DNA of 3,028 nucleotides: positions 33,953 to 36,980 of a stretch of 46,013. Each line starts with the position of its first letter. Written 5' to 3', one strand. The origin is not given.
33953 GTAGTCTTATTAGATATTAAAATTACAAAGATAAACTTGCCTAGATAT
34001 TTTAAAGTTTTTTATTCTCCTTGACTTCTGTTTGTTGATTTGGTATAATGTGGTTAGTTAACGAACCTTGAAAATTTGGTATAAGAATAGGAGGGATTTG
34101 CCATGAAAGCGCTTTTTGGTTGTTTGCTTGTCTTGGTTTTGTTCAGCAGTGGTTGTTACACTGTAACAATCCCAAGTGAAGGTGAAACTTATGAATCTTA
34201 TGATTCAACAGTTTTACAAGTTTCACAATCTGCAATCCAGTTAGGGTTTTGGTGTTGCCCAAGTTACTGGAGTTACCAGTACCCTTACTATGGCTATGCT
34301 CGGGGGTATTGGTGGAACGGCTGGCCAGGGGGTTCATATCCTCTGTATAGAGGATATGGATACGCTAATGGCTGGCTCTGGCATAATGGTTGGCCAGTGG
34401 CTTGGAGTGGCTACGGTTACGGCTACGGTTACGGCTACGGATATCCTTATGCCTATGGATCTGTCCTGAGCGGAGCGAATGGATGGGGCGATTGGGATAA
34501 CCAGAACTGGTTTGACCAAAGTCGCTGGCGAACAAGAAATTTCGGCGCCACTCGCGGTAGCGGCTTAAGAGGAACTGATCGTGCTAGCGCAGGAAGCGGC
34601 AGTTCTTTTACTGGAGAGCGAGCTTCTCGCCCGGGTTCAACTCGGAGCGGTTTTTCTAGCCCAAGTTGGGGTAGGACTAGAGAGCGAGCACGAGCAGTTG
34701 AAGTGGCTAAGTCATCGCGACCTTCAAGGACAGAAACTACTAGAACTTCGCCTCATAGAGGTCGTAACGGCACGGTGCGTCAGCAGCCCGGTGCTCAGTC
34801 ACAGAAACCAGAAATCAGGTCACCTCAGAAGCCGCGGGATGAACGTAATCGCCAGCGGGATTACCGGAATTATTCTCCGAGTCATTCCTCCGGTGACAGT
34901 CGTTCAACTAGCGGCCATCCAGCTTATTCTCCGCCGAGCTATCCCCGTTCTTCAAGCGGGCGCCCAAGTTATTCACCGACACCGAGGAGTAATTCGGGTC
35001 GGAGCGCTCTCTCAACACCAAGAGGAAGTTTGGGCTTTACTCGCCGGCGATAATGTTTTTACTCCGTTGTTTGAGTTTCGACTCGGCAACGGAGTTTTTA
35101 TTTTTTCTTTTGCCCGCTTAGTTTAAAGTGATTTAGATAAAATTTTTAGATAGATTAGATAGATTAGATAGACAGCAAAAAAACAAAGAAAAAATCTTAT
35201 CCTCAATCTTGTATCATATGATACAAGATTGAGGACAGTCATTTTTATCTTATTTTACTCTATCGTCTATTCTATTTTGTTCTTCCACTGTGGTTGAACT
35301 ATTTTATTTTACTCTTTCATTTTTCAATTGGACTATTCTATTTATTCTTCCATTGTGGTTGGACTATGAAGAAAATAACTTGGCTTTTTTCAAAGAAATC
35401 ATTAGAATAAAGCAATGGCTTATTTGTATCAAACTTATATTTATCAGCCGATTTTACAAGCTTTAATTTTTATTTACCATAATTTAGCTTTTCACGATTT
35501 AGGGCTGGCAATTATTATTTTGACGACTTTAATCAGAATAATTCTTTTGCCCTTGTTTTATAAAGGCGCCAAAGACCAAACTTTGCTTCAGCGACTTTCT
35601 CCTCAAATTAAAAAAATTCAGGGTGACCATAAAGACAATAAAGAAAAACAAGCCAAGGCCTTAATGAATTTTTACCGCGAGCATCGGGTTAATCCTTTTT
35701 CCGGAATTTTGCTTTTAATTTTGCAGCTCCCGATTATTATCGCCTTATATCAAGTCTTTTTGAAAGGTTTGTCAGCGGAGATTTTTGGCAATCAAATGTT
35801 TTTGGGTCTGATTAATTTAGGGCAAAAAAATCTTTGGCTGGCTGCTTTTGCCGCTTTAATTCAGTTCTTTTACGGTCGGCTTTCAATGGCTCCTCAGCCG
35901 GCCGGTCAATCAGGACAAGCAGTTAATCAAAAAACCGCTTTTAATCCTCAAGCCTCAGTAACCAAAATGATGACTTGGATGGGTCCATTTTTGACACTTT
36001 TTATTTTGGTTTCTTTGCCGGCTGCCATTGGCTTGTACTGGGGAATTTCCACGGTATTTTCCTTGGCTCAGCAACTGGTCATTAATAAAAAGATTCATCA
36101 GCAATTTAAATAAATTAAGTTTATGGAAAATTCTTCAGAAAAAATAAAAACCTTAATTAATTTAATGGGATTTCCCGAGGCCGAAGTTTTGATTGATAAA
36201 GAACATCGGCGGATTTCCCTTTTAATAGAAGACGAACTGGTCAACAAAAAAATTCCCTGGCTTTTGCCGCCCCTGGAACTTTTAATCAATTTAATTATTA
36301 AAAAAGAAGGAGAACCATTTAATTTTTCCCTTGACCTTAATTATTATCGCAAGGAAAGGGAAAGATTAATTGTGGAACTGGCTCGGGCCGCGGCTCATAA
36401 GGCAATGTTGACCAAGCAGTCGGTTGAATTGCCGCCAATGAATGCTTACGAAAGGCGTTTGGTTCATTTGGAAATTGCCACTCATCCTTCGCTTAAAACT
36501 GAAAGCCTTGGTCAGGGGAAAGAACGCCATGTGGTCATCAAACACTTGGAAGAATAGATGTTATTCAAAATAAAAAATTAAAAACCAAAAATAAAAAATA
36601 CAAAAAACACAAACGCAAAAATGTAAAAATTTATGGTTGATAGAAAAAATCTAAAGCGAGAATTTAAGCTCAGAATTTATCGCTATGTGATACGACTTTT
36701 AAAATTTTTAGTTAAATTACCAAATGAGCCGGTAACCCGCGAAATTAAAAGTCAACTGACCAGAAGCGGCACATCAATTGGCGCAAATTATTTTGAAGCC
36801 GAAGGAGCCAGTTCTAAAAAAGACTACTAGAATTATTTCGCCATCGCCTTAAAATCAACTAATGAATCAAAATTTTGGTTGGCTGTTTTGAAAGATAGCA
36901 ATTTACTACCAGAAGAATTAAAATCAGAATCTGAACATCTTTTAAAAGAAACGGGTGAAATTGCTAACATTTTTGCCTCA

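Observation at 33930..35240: GC-rich, strongly expressed-looking gene for a low-complexity W/Y/G + R/S/P lipoprotein, flanked by TAGATA motifs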

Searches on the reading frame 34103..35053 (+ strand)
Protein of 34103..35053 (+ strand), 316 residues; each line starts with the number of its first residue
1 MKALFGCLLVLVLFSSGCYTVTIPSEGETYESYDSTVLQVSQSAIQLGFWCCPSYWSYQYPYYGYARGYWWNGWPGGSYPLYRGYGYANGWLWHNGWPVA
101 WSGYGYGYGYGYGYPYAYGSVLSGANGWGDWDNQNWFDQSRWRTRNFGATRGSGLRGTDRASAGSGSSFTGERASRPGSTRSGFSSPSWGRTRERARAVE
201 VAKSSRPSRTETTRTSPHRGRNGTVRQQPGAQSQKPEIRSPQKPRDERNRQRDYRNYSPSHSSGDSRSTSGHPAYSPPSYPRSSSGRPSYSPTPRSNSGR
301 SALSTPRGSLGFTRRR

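Call 7: search_protein_families(library=pfam, proteins=[window:34103-35053:+], max_evalue=0.01)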
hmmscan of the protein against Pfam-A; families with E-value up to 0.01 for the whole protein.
window:34103-35053:+ (316 aa): 0 families

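Call 8: search_protein_families(library=ncbifam, proteins=[window:34103-35053:+], max_evalue=1)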
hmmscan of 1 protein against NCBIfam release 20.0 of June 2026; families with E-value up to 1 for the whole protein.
window:34103-35053:+ (316 aa): 0 families

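Call 10: find_homologous_proteins(query=window:34103-35053:+, max_evalue=0.001)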
Query window:34103-35053:+: 5417 candidates shared short words with the query, none scored E <= 0.001.

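Call 11: find_encoding_contigs(protein=window:34103-35053:+, flank=6000, max_places=6)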
Protein window:34103-35053:+ (316 aa): 23 contigs read that carry it; 6 places shown.
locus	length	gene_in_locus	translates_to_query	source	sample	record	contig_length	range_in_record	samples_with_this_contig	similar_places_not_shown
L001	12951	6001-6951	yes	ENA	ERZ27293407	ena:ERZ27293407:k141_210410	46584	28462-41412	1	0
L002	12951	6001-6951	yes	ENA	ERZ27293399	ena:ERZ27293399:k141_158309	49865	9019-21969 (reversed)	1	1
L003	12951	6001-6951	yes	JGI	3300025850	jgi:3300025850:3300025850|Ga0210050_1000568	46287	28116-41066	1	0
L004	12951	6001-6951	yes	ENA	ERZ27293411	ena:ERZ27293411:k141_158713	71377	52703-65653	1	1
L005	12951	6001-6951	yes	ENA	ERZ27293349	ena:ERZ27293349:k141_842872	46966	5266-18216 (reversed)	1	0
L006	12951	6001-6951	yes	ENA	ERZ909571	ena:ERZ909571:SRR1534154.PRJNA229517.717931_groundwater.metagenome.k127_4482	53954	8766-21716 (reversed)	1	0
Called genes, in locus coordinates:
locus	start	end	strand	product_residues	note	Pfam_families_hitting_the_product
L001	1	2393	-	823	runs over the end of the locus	PF02739:5_3_exonuc_N, PF01367:5_3_exonuc, PF00476:DNA_pol_A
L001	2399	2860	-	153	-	PF02367:TsaE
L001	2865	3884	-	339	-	PF06068:TIP49 (faint), PF05496:RuvB_N, PF00004:AAA, PF07728:AAA_5 (weak), PF17864:AAA_lid_4, PF05491:WHD_RuvB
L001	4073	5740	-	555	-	PF00437:T2SSE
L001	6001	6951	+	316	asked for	-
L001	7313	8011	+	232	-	PF02096:60KD_IMP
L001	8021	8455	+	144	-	PF01424:R3H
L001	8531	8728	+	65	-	PF05635:23S_rRNA_IVP (weak)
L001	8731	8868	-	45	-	-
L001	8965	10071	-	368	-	-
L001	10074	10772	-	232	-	PF18895:T4SS_pilin (weak)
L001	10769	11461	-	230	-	-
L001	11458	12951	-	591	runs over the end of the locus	PF01935:DUF87 (weak), PF12846:AAA_10, PF19044:P-loop_TraG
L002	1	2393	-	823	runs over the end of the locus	PF02739:5_3_exonuc_N, PF01367:5_3_exonuc, PF00476:DNA_pol_A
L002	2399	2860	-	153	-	PF02367:TsaE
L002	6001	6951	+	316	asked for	-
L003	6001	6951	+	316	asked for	-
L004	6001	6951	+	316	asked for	-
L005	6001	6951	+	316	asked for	-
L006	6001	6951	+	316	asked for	-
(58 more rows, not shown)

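Call 21: search_protein_representatives(protein=window:34103-35053:+)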
Query: 316 residues. Proteins with E-value up to 0.001 (for the whole library): 0; up to 1e-10: 0; up to 1e-30: 0. The best 0 are listed.

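Call 23: list_cluster_members(proteins=[window:34103-35053:+])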
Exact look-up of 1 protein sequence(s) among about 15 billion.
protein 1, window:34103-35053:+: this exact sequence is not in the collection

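Call 39: find_homologous_proteins(query=A3, max_evalue=1)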
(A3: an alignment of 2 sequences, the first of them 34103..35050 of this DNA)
Query A3 (2 sequences) (316 aa, profile of the alignment): 3 proteins with E <= 1 among 8000 candidates.
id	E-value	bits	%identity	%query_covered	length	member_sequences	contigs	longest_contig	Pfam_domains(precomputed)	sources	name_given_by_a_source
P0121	2.1e-36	144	44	12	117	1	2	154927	-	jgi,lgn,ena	-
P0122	5.6e-4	38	30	35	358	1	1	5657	-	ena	-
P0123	5.6e-2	31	29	43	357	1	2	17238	-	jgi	jgi:hypothetical protein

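Call 41: find_encoding_contigs(protein=P0123, flank=8000, max_places=2)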
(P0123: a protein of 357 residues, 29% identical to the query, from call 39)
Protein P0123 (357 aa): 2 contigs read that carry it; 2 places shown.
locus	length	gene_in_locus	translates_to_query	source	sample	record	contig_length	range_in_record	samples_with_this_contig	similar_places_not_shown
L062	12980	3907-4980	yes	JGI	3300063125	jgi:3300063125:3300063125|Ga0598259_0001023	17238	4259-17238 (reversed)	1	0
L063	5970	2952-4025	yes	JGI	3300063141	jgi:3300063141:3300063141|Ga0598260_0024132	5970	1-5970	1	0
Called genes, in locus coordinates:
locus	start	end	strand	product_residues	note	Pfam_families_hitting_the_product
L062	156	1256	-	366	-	PF27098:Rv0959_3rd, PF13519:VWA_2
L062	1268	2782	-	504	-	-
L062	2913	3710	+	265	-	-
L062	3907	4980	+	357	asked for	-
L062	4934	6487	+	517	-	-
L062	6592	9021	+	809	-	PF01804:Penicil_amidase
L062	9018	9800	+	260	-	PF02146:SIR2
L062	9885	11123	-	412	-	PF13480:Acetyltransf_6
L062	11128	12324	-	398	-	PF13480:Acetyltransf_6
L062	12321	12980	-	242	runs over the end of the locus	PF01564:Spermine_synth (faint), PF13847:Methyltransf_31, PF13649:Methyltransf_25 (weak)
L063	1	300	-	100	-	?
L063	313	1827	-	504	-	-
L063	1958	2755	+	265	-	-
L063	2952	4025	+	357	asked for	-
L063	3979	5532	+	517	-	-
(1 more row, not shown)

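Call 42: find_encoding_contigs(protein=P0122, flank=6000, max_places=2)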
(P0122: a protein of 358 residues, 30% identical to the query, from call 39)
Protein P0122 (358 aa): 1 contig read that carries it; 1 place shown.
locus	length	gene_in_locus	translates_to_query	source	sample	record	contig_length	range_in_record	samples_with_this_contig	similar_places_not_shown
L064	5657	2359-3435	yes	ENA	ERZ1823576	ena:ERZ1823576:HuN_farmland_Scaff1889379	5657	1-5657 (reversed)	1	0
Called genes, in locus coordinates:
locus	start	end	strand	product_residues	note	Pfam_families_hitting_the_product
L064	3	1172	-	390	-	?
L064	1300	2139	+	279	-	-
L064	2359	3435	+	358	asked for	-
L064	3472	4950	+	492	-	PF03349:Toluene_X (weak)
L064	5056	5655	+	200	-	?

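Call 48: find_related_loci(query=A5, collection=metagenome_contigs, flank=5000)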
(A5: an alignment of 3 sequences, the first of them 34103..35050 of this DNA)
Query A5 (316 aa) in metagenome_contigs; peptide patterns used: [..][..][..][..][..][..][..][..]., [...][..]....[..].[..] (x = any residue, [..] = any of these).
600 stretches matched a pattern (row limit reached: there are more); 1 encode a relative of the query (tblastn E <= 1e-3); 1 distinct loci.
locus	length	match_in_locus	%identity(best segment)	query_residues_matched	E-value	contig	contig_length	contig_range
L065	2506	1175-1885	25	1-254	5e-7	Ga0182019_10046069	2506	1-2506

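Call 50: search_protein_families(library=pfam, proteins=[window:34103-35050:+, P0121, P0122, P0123, L065:1154-2002:+, L062:2913-3707:+, L062:4934-6484:+, L064:1300-2136:+, L064:3472-4947:+, L065:30-938:+], max_evalue=5)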
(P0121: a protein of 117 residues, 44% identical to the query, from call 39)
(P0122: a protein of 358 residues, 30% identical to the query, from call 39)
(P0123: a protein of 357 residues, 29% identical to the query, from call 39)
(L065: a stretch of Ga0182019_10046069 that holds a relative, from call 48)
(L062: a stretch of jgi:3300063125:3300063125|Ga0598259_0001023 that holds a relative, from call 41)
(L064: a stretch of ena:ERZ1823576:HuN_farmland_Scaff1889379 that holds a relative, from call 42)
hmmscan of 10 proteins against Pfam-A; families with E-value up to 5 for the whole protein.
window:34103-35050:+ (316 aa): 0 families

P0121 (117 aa): 0 families

P0122 (358 aa): 0 families

P0123 (357 aa): 0 families

L065:1154-2002:+ (283 aa): 0 families

L062:2913-3707:+ (265 aa): 1 family
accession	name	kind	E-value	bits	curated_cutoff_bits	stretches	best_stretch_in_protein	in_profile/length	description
PF06082.17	YjbH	-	0.009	15.3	24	1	47-131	10-99/658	Exopolysaccharide biosynthesis protein YbjH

L062:4934-6484:+ (517 aa): 1 family
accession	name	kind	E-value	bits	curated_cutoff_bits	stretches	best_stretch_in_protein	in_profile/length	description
PF03349.22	Toluene_X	-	2.9e-12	46.2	29.7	2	232-507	145-411/421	Outer membrane protein transport protein (OMPP1/FadL/TodX)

L064:1300-2136:+ (279 aa): 2 families
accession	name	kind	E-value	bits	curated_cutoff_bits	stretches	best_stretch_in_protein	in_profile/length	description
PF06082.17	YjbH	-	0.0015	17.9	24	1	61-145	10-99/658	Exopolysaccharide biosynthesis protein YbjH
PF13786.12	DUF4179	-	0.29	12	30.1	1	23-50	6-34/94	Domain of unknown function (DUF4179)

L064:3472-4947:+ (492 aa): 1 family
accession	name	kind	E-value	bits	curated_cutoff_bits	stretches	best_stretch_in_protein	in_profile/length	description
PF03349.22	Toluene_X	-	2.1e-11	43.4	29.7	2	207-492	145-421/421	Outer membrane protein transport protein (OMPP1/FadL/TodX)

L065:30-938:+ (303 aa): 1 family
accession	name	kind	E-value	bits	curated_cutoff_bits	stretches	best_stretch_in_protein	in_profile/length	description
PF06082.17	YjbH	-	0.00011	21.7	24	1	83-167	10-99/658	Exopolysaccharide biosynthesis protein YbjH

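Call 54: predict_structure(alignment_id=A5)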
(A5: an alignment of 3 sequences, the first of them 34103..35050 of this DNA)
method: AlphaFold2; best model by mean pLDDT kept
length: 316 residues; sequences in the alignment: 3
mean_pLDDT: 41.0   pTM: 0.18
mean pLDDT of the five models: 41.0, 38.6, 36.5, 30.5, 28.3
residues with pLDDT >= 90: 0; 70-90: 2; 50-70: 58; < 50: 256
segments of 3 or more residues with pLDDT < 50: 19-87, 102-176, 178-206, 208-216, 218-234, 236-239, 257-272, 274-276, 282-287, 289-291, 295-304, 307-312, 314-316
pLDDT, mean of each block of 10 residues (from residue 1): 62 55 40 35 29 28 32 31 44 64 43 29 30 33 36 36 35 36 36 36 38 41 45 49 54 49 39 47 45 46 46 48
secondary structure, 60 per line:
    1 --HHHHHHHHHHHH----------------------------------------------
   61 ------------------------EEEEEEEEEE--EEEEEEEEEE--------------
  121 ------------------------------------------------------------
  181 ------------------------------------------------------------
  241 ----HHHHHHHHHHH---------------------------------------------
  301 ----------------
elements in order: H3-14 E85-94 E97-106 H245-255

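Call 66: search_solved_structures(query=A5, max_evalue=1)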
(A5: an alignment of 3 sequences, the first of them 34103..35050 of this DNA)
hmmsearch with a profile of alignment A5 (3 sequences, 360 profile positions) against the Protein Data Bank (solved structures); distinct sequences matched with E-value up to 1: 3.
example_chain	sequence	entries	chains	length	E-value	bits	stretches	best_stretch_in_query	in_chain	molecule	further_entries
1cp9_B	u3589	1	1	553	0.15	14.9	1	100-150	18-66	Penicillin G amidase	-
3k3w_B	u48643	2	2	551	0.18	14.6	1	96-149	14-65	Penicillin G acylase | Penicillin G acylase, beta subunit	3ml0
5x2d_A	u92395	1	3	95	0.98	12.2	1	51-109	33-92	Tegumental protein 20.8 kDa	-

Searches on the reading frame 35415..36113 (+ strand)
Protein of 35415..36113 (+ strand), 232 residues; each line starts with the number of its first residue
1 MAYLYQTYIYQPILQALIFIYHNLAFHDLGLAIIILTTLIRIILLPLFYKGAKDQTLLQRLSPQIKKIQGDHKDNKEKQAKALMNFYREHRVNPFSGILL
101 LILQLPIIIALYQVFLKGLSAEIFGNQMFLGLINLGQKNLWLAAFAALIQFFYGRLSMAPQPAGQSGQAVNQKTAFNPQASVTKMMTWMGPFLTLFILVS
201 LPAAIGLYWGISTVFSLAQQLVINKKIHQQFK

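Call 7: search_protein_families(library=pfam, proteins=[window:35415-36113:+], max_evalue=0.01)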
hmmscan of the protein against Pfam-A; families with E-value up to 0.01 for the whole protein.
window:35415-36113:+ (232 aa): 1 family
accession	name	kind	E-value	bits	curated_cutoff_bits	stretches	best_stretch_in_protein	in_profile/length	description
PF02096.25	60KD_IMP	-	4e-42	144.4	35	1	30-225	2-163/163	60Kd inner membrane protein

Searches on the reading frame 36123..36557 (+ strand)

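Call 7: search_protein_families(library=pfam, proteins=[window:36123-36557:+], max_evalue=0.01)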
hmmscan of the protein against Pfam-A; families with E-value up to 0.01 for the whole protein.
window:36123-36557:+ (144 aa): 1 family
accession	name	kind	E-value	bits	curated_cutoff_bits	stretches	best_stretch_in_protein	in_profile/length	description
PF01424.28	R3H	-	1.8e-17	63.6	26.8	1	84-140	4-59/60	R3H domain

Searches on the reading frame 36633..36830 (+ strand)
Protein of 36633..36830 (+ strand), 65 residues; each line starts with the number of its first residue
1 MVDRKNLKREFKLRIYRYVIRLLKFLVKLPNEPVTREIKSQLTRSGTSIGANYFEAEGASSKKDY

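Call 7: search_protein_families(library=pfam, proteins=[window:36633-36830:+], max_evalue=0.01)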
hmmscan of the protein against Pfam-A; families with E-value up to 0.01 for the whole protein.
window:36633-36830:+ (65 aa): 1 family
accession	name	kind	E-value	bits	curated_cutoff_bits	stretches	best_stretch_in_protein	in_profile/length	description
PF05635.17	23S_rRNA_IVP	-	1.1e-06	29.3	33.8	1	17-65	11-58/106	23S rRNA-intervening sequence protein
